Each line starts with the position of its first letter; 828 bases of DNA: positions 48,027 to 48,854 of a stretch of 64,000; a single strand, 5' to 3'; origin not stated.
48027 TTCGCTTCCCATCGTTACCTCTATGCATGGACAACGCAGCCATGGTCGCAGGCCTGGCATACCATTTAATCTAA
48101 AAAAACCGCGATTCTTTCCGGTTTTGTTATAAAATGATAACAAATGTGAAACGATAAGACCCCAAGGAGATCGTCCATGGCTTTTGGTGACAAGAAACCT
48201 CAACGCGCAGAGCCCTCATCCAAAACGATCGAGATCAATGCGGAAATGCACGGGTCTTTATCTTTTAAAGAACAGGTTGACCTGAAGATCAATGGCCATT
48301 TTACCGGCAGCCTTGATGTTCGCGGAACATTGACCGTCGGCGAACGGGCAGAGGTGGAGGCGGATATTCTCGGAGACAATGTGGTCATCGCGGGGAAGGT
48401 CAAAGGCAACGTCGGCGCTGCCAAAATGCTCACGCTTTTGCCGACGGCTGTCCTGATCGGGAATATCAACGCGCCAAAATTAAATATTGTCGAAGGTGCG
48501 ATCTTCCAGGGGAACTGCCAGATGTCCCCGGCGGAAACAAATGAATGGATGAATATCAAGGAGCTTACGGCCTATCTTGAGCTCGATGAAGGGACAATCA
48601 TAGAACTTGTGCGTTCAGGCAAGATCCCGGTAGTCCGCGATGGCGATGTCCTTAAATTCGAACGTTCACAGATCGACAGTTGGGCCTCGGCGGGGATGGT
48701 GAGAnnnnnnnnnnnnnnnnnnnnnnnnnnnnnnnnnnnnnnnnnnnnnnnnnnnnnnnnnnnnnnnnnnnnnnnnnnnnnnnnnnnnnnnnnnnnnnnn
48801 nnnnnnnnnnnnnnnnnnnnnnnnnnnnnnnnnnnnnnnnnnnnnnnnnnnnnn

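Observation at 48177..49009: Bactofilin fused to a DNA-binding HTH, followed by a paralogous HTH with a membrane anchor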

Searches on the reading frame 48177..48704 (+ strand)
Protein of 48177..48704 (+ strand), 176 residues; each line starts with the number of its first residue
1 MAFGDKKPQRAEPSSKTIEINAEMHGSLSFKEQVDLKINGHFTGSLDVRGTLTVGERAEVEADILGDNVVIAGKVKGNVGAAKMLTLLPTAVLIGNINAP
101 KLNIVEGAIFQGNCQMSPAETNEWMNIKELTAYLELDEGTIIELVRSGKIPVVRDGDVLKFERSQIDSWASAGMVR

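Call 3: search_protein_families(library=pfam, proteins=[window:48177-48704:+], max_evalue=1)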
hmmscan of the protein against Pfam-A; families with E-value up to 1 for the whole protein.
window:48177-48704:+ (176 aa): 4 families
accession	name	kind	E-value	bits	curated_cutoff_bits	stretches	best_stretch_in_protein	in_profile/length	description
PF04519.19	Bactofilin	-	2.1e-23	82.8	27.9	1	18-115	3-98/98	Polymer-forming cytoskeletal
PF12728.13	HTH_17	-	1.1e-07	32.5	27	1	124-172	1-49/51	Helix-turn-helix domain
PF18914.6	DUF5666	-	0.056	14.2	27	1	49-76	35-60/60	Domain of unknown function (DUF5666)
PF11213.13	DUF3006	-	0.11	13.1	32.3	1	131-163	10-44/67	Protein of unknown function (DUF3006)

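Call 4: search_protein_families(library=ncbifam, proteins=[window:48177-48704:+], max_evalue=1)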
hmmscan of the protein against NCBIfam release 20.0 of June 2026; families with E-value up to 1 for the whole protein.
window:48177-48704:+ (176 aa): 5 families
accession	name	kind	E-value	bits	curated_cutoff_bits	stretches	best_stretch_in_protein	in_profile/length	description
NF047737.1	antiphage_MADS1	equivalog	3e-11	43.4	80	1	123-169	2-48/49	methylation-associated defense system helix-turn-helix domain-containing protein MAD1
TIGR01764.1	excise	domain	2.5e-07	30.9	28.8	1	124-171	1-48/49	excisionase family DNA-binding protein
TIGR00998.1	8a0101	subfamily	0.0077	15.2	390.8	1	52-96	255-300/334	EmrA/EmrK family multidrug efflux transporter periplasmic adaptor subunit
NF011715.0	PRK15136.1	equivalog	0.0091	14.7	563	1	52-96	266-311/390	multidrug efflux MFS transporter periplasmic adaptor subunit EmrA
NF012196.1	Ig_like_ice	domain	0.091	12.6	50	1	10-45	42-78/108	Ig-like domain-containing protein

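Call 5: find_homologous_proteins(query=window:48177-48704:+)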
Query window:48177-48704:+ (176 aa): 637 proteins with E <= 0.001 among 701 candidates; the best 120 are listed.
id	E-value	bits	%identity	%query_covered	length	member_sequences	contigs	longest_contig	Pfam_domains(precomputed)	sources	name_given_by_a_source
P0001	1.2e-108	378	100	100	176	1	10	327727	PF12728.14,PF04519.20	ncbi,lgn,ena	-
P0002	7.3e-99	346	92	100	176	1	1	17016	PF12728.14,PF04519.20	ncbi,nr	ncbi:MAG: polymer-forming cytoskeletal protein [Candidatus Omnitrophica bacterium]|nr:polymer-formin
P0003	6.7e-97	340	89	100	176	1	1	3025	PF12728.14,PF04519.20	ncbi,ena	-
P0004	6.2e-95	334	88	100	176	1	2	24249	PF12728.14,PF04519.20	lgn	-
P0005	2.8e-94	332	87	100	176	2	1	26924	PF04519.20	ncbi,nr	ncbi:MAG: polymer-forming cytoskeletal protein [Candidatus Omnitrophica bacterium]|nr:polymer-formin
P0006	2.5e-93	328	87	100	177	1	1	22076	PF12728.14,PF04519.20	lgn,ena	-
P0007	2.3e-89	316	82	100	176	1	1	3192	PF12728.14,PF04519.20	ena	-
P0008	3.0e-89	315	83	100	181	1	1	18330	PF12728.14,PF04519.20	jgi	jgi:excisionase family DNA binding protein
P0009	8.2e-89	314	83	100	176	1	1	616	PF12728.14,PF04519.20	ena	-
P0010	4.4e-88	311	82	100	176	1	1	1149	PF12728.14,PF04519.20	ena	-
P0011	8.9e-88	310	82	100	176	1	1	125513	PF12728.14,PF04519.20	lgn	-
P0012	1.1e-86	307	81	99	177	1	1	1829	PF04519.20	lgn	-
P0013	4.0e-86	305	81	100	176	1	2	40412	PF12728.14,PF04519.20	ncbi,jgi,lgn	-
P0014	7.0e-85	301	81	100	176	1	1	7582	PF12728.14,PF04519.20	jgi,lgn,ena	-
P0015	6.3e-84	298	77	100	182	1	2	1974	PF12728.14,PF04519.20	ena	-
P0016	7.3e-83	294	77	100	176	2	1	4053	PF12728.14,PF04519.20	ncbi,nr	ncbi:MAG: polymer-forming cytoskeletal protein [Candidatus Omnitrophica bacterium]|nr:polymer-formin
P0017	1.1e-80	287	76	100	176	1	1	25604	PF12728.14,PF04519.20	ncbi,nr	ncbi:MAG: polymer-forming cytoskeletal protein [Candidatus Omnitrophica bacterium]|nr:polymer-formin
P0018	9.8e-80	284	73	100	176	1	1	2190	PF12728.14,PF04519.20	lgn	-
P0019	2.3e-79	283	74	100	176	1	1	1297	PF12728.14,PF04519.20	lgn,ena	-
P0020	1.1e-78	281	74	100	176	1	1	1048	PF04519.20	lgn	-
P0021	1.3e-76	274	72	100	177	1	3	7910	PF12728.14,PF04519.20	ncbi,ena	-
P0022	2.1e-76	273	73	100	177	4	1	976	PF12728.14,PF04519.20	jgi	jgi:excisionase family DNA binding protein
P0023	2.6e-76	273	73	100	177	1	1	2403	PF12728.14,PF04519.20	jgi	jgi:excisionase family DNA binding protein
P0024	1.3e-75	271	71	100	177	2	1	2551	PF12728.14,PF04519.20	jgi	jgi:excisionase family DNA binding protein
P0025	2.5e-75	270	69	100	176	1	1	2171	PF12728.14,PF04519.20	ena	-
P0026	2.9e-75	270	70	100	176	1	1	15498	PF12728.14,PF04519.20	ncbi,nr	ncbi:MAG: polymer-forming cytoskeletal protein [Candidatus Omnitrophica bacterium]|nr:polymer-formin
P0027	3.8e-75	269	69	100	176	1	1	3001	PF12728.14,PF04519.20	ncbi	-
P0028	6.3e-75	269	72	100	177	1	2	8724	PF12728.14,PF04519.20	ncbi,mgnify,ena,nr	ncbi:MAG: hypothetical protein GX606_05485 [Elusimicrobia bacterium]|mgnify:CR=1 FL=1|nr:hypothetica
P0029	4.5e-74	266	73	100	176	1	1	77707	PF04519.20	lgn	-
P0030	9.0e-74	265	69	100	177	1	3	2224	PF04519.20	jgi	jgi:excisionase family DNA binding protein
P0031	1.4e-73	264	70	98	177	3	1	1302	PF12728.14,PF04519.20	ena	-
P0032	2.3e-73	264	68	100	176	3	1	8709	PF04519.20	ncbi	-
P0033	1.8e-72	261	71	100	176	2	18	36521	PF12728.14,PF04519.20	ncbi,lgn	-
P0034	1.6e-71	258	68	100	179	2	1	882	PF12728.14,PF04519.20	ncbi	-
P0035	2.0e-71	257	68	100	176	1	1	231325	PF12728.14,PF04519.20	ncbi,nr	ncbi:MAG: polymer-forming cytoskeletal protein [Candidatus Omnitrophica bacterium]|nr:polymer-formin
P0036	1.1e-70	255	70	100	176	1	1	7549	PF12728.14,PF04519.20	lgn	-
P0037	1.3e-70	255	69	100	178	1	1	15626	PF12728.14,PF04519.20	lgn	-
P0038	6.3e-70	252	65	100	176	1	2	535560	PF12728.14,PF04519.20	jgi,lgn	jgi:excisionase family DNA binding protein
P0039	6.7e-70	252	70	100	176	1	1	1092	PF12728.14,PF04519.20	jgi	jgi:excisionase family DNA binding protein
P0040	7.3e-70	252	67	100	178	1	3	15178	PF12728.14,PF04519.20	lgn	-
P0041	1.2e-69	251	68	100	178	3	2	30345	PF12728.14,PF04519.20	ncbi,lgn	-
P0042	5.2e-69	249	65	100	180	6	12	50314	PF12728.14,PF04519.20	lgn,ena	-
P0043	1.4e-68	248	68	100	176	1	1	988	PF04519.20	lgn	-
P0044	1.7e-68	248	66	100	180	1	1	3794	PF12728.14,PF04519.20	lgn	-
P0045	4.2e-68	246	66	100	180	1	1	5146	PF12728.14,PF04519.20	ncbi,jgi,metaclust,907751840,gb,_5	metaclust:\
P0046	9.9e-68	245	66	100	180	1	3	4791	PF12728.14,PF04519.20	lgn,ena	-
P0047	1.4e-67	245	67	98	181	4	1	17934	PF04519.20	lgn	-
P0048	2.4e-67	244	64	100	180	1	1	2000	PF12728.14,PF04519.20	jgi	-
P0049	4.2e-67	243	64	100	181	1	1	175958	PF12728.14,PF04519.20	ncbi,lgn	-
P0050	1.2e-66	242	64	100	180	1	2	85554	PF12728.14,PF04519.20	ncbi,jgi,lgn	jgi:excisionase family DNA binding protein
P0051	1.5e-66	241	65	100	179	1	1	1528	PF12728.14,PF04519.20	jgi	jgi:excisionase family DNA binding protein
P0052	2.5e-66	241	64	100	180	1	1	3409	PF12728.14,PF04519.20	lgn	-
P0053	2.1e-65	238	65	98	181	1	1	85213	PF12728.14,PF04519.20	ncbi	-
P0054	6.0e-65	236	62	100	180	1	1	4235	PF12728.14,PF04519.20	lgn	-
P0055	1.4e-62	228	61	100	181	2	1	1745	PF12728.14,PF04519.20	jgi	jgi:excisionase family DNA binding protein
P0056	4.2e-61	224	98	61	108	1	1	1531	PF12728.14,PF04519.20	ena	-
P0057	6.5e-59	217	58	98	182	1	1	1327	PF12728.14,PF04519.20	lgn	-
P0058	6.3e-58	213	62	93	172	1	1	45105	PF12728.14,PF04519.20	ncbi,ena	-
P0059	6.8e-58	213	60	100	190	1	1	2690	PF12728.14,PF04519.20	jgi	jgi:excisionase family DNA binding protein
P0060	2.2e-57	212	62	97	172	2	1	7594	PF12728.14,PF04519.20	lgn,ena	-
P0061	5.1e-57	210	57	99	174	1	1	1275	PF12728.14,PF04519.20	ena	-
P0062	5.2e-57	210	59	99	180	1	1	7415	PF12728.14,PF04519.20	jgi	-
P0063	5.4e-57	210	58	100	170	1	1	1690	PF12728.14,PF04519.20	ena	-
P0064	5.9e-57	210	60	95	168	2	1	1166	PF12728.14,PF04519.20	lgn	-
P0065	6.3e-57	210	58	99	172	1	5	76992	PF12728.14,PF04519.20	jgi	-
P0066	6.4e-57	210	61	99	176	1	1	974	PF12728.14,PF04519.20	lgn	-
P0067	6.8e-57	210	55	99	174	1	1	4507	PF12728.14,PF04519.20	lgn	-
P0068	7.4e-57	210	62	93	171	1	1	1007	PF12728.14,PF04519.20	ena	-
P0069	9.8e-57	209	59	100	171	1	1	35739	PF12728.14,PF04519.20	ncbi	-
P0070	1.1e-56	209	60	96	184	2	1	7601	PF12728.14,PF04519.20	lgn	-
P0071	1.1e-56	209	58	100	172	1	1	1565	PF12728.14,PF04519.20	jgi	jgi:excisionase family DNA binding protein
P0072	1.4e-56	209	60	100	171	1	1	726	PF12728.14,PF04519.20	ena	-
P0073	1.5e-56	209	57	100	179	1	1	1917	PF12728.14,PF04519.20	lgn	-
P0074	1.5e-56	209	58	97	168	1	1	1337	PF12728.14,PF04519.20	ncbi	-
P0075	1.5e-56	209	58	100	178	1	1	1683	PF12728.14,PF04519.20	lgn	-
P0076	1.8e-56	209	57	100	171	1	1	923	PF12728.14,PF04519.20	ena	-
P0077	1.8e-56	209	56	99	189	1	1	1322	PF12728.14,PF04519.20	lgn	-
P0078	2.0e-56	208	58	99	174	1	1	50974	PF12728.14,PF04519.20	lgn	-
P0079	2.4e-56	208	59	97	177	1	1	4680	PF12728.14,PF04519.20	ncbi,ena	-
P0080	2.5e-56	208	59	99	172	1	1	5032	PF12728.14,PF04519.20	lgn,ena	-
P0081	2.8e-56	208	58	100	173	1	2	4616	PF12728.14,PF04519.20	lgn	-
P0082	2.9e-56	208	59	100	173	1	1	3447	PF12728.14,PF04519.20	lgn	-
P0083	3.0e-56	208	58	100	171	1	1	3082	PF12728.14,PF04519.20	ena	-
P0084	3.4e-56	208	60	98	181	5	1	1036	PF12728.14,PF04519.20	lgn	-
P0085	4.0e-56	207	57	100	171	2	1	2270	PF12728.14,PF04519.20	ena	-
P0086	4.0e-56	207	58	99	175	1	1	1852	PF12728.14,PF04519.20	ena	-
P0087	4.3e-56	207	57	100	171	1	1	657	PF12728.14,PF04519.20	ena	-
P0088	4.5e-56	207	60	100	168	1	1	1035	PF12728.14,PF04519.20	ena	-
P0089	4.6e-56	207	60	98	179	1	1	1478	PF12728.14,PF04519.20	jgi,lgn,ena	-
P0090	4.8e-56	207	62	97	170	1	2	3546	PF12728.14,PF04519.20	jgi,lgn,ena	-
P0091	5.8e-56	207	56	98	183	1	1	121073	PF12728.14,PF04519.20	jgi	-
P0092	5.9e-56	207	60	90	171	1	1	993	PF12728.14,PF04519.20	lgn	-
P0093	6.5e-56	207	56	97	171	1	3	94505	PF12728.14,PF04519.20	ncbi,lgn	-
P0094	8.1e-56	206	58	100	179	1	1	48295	PF12728.14,PF04519.20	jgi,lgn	jgi:excisionase family DNA binding protein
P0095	8.2e-56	206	56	100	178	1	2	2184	PF12728.14,PF04519.20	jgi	-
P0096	8.5e-56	206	58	99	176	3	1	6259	PF12728.14,PF04519.20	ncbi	-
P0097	8.7e-56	206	59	99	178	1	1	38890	PF12728.14,PF04519.20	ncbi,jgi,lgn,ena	-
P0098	8.7e-56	206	58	99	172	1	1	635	PF12728.14,PF04519.20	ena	-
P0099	1.0e-55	206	58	100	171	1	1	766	PF12728.14,PF04519.20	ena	-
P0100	1.1e-55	206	59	100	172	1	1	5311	PF12728.14,PF04519.20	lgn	-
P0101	1.1e-55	206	57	100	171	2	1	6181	PF12728.14,PF04519.20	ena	-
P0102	1.2e-55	206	60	91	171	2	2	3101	PF12728.14,PF04519.20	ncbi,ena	-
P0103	1.2e-55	206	60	99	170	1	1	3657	PF12728.14,PF04519.20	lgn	-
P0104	1.2e-55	206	58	99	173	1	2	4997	PF12728.14,PF04519.20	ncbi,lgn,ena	-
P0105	1.3e-55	206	56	100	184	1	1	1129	PF12728.14,PF04519.20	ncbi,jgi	-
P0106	1.5e-55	206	57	99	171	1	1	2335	PF12728.14,PF04519.20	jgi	jgi:excisionase family DNA binding protein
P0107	2.0e-55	205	57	100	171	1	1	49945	PF12728.14,PF04519.20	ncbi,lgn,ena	-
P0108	2.1e-55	205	60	95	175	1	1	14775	PF12728.14,PF04519.20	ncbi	ncbi:MAG: polymer-forming cytoskeletal protein [Candidatus Omnitrophota bacterium]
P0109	2.2e-55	205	56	100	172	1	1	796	PF12728.14,PF04519.20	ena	-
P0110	2.2e-55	205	58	100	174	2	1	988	PF12728.14,PF04519.20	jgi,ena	-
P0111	2.2e-55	205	58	100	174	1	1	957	PF12728.14,PF04519.20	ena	-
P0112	2.4e-55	205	56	99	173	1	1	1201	PF12728.14,PF04519.20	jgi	-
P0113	2.6e-55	205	56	100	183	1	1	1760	PF12728.14,PF04519.20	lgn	-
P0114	2.9e-55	205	56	100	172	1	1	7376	PF12728.14,PF04519.20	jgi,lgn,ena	-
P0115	3.1e-55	205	58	100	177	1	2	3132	PF12728.14,PF04519.20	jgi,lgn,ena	-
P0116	3.2e-55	205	58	99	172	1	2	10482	PF12728.14,PF04519.20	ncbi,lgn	-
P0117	3.2e-55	204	58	98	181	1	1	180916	PF12728.14,PF04519.20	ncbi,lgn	-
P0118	3.5e-55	204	58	100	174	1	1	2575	PF12728.14,PF04519.20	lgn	-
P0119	3.5e-55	204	58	100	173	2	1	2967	PF12728.14,PF04519.20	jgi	jgi:excisionase family DNA binding protein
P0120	4.1e-55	204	58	99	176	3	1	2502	PF12728.14,PF04519.20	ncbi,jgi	-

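Call 9: find_encoding_contigs(protein=P0001, flank=6000, max_places=4)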
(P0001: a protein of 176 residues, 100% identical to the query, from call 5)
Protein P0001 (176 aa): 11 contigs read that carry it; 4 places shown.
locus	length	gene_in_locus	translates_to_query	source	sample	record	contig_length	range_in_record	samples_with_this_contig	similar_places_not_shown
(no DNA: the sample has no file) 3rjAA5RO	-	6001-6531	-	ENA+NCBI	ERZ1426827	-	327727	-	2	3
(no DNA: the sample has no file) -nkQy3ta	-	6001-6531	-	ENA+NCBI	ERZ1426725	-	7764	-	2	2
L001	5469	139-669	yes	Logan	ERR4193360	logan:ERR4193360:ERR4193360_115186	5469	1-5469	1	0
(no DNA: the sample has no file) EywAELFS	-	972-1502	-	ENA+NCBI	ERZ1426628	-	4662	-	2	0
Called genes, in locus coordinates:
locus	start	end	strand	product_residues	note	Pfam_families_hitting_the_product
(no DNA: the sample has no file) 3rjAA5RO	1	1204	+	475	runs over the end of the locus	PF01425:Amidase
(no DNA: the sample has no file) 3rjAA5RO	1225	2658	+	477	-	PF02934:GatB_N, PF02637:GatB_Yqey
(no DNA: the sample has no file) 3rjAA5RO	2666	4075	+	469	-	PF00595:PDZ, PF13180:PDZ_2, PF17820:PDZ_6, PF03572:Peptidase_S41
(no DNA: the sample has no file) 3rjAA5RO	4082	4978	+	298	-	PF04748:Polysacc_deac_2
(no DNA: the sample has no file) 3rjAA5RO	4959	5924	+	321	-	PF00814:TsaD, PF22521:HypF_C_2 (weak)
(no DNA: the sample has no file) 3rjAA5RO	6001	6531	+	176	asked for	PF04519:Bactofilin, PF12728:HTH_17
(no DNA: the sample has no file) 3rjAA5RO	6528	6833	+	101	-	PF12728:HTH_17 (weak)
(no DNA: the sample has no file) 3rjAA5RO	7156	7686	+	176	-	PF00565:SNase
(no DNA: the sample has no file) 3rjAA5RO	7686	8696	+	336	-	PF01171:ATP_bind_3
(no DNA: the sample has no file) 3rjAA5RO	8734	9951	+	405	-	-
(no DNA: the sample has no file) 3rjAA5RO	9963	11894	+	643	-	PF06480:FtsH_ext (weak), PF06068:TIP49 (weak), PF00004:AAA, PF07728:AAA_5 (weak), PF17862:AAA_lid_3, PF01434:Peptidase_M41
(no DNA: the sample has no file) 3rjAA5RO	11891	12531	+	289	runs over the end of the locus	PF00809:Pterin_bind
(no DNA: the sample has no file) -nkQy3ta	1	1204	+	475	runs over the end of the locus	PF01425:Amidase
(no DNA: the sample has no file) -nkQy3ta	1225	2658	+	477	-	PF02934:GatB_N, PF02637:GatB_Yqey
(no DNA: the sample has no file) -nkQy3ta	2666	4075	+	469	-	PF00595:PDZ, PF13180:PDZ_2, PF17820:PDZ_6, PF03572:Peptidase_S41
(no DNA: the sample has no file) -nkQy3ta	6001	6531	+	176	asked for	PF04519:Bactofilin, PF12728:HTH_17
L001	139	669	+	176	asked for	PF04519:Bactofilin, PF12728:HTH_17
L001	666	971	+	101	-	PF12728:HTH_17 (weak)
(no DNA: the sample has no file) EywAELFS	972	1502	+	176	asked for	PF04519:Bactofilin, PF12728:HTH_17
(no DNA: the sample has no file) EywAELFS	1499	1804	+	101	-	PF12728:HTH_17 (weak)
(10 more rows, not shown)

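Call 10: find_related_loci(query=A1, collection=genome_contigs, flank=5000)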
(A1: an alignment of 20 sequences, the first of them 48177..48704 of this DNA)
Query A1 (176 aa) in genome_contigs; peptide patterns used: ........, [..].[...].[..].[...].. (x = any residue, [..] = any of these).
170 stretches matched a pattern; 139 encode a relative of the query (tblastn E <= 1e-3); the best 80 are kept; 80 distinct loci.
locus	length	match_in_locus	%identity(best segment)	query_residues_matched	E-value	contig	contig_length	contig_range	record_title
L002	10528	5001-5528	92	1-176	1e-107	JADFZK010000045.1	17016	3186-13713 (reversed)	MAG: Candidatus Omnitrophota bacterium isolate nHGRbin18 nHGR_bin18_NODE_1151_length_17016_cov_8.468369, whole genome sh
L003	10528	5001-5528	87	1-176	5e-102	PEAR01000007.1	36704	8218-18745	MAG: Candidatus Omnitrophota bacterium isolate Cal1bin1 scaffold21, whole genome shotgun sequence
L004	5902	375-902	87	1-176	5e-102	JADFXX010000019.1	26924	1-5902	MAG: Candidatus Omnitrophota bacterium isolate nDJH2bin18 nDJH2_bin18_NODE_19_length_26924_cov_65.845542, whole genome s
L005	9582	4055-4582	81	1-176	4e-94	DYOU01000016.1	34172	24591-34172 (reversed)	MAG TPA_asm: Candidatus Elulimicrobium sp. isolate SulCav_GS09_5_2_46_18 SulCav_GS09_5_1788_length_34172_cov_8_714219, w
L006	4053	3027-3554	77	1-176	3e-91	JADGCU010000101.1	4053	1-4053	MAG: Candidatus Omnitrophota bacterium isolate nXXbin4 nXX_bin4_NODE_3474_length_4053_cov_3.949725, whole genome shotgun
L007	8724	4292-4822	72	1-176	3e-82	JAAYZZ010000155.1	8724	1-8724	MAG: Elusimicrobia bacterium isolate AS06rmzACSIP_371 429316_AS06, whole genome shotgun sequence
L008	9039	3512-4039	70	1-176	2e-82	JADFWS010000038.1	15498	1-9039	MAG: Candidatus Omnitrophota bacterium isolate nCal2bin1 nCal2_bin1_NODE_38_length_15498_cov_4.261786, whole genome shot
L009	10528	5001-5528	71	1-176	2e-80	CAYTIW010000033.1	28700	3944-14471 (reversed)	MAG TPA_asm: uncultured Planctomycetales bacterium isolate binchicken_co115_236 genome assembly, contig: NODE_2713_lengt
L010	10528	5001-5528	68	1-176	1e-78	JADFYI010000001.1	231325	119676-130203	MAG: Candidatus Omnitrophota bacterium isolate nDJH6bin28 nDJH6_bin28_NODE_11_length_231325_cov_10.144511, whole genome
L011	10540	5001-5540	65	1-176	9e-78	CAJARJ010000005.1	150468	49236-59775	MAG: Candidatus Omnitrophica bacterium isolate Loc090907-6m_bin-269 genome assembly, contig: bin-269:05/22, whole genome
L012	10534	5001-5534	68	1-176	5e-77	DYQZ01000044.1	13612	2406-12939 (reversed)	MAG TPA_asm: Candidatus Omnitrophus sp. isolate SulCav_GS10_10_48_10 SulCav_GS10_10_7252_length_13612_cov_5_672936, whol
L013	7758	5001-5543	64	1-176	3e-75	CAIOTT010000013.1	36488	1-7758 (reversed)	MAG: Candidatus Omnitrophica bacterium isolate Ki2-D4_bin-0675 genome assembly, contig: bin-0675:13/74, whole genome sho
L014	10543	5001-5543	66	1-176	5e-75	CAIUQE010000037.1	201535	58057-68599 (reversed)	MAG: Candidatus Omnitrophica bacterium isolate MJ-2014-D6_bin-075 genome assembly, contig: bin-075:37/49, whole genome s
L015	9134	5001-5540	64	1-176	4e-74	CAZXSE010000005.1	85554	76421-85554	MAG TPA_asm: uncultured Planctomycetales bacterium isolate binchicken_co154_760 genome assembly, contig: NODE_222_length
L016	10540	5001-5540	64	1-176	1e-73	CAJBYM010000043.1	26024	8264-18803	MAG: Candidatus Omnitrophica bacterium isolate Loc090907-5m_bin-489 genome assembly, contig: bin-489:043/139, whole geno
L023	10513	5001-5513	57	1-176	4e-63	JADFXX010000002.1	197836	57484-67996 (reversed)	MAG: Candidatus Omnitrophota bacterium isolate nDJH2bin18 nDJH2_bin18_NODE_2_length_197836_cov_59.150423, whole genome s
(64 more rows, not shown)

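Call 16: search_solved_structures(query=window:48177-48704:+, max_evalue=1, show_alignments=2)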
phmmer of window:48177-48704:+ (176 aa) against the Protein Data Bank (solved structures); distinct sequences matched with E-value up to 1: 5.
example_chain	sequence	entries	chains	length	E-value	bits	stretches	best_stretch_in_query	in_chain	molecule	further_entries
2n3d_A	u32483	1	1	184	1.6e-06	31.4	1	7-114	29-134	Bactofilin A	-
6ria_A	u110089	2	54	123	2e-06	31.1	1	22-114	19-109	bactofilin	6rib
3twd_A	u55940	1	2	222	0.67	13.1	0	45-114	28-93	Bifunctional protein glmU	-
4aa7_A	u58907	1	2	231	0.74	13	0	46-114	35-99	BIFUNCTIONAL PROTEIN GLMU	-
8zal_A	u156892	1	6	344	0.94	12.6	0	51-96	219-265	Multidrug export protein EmrA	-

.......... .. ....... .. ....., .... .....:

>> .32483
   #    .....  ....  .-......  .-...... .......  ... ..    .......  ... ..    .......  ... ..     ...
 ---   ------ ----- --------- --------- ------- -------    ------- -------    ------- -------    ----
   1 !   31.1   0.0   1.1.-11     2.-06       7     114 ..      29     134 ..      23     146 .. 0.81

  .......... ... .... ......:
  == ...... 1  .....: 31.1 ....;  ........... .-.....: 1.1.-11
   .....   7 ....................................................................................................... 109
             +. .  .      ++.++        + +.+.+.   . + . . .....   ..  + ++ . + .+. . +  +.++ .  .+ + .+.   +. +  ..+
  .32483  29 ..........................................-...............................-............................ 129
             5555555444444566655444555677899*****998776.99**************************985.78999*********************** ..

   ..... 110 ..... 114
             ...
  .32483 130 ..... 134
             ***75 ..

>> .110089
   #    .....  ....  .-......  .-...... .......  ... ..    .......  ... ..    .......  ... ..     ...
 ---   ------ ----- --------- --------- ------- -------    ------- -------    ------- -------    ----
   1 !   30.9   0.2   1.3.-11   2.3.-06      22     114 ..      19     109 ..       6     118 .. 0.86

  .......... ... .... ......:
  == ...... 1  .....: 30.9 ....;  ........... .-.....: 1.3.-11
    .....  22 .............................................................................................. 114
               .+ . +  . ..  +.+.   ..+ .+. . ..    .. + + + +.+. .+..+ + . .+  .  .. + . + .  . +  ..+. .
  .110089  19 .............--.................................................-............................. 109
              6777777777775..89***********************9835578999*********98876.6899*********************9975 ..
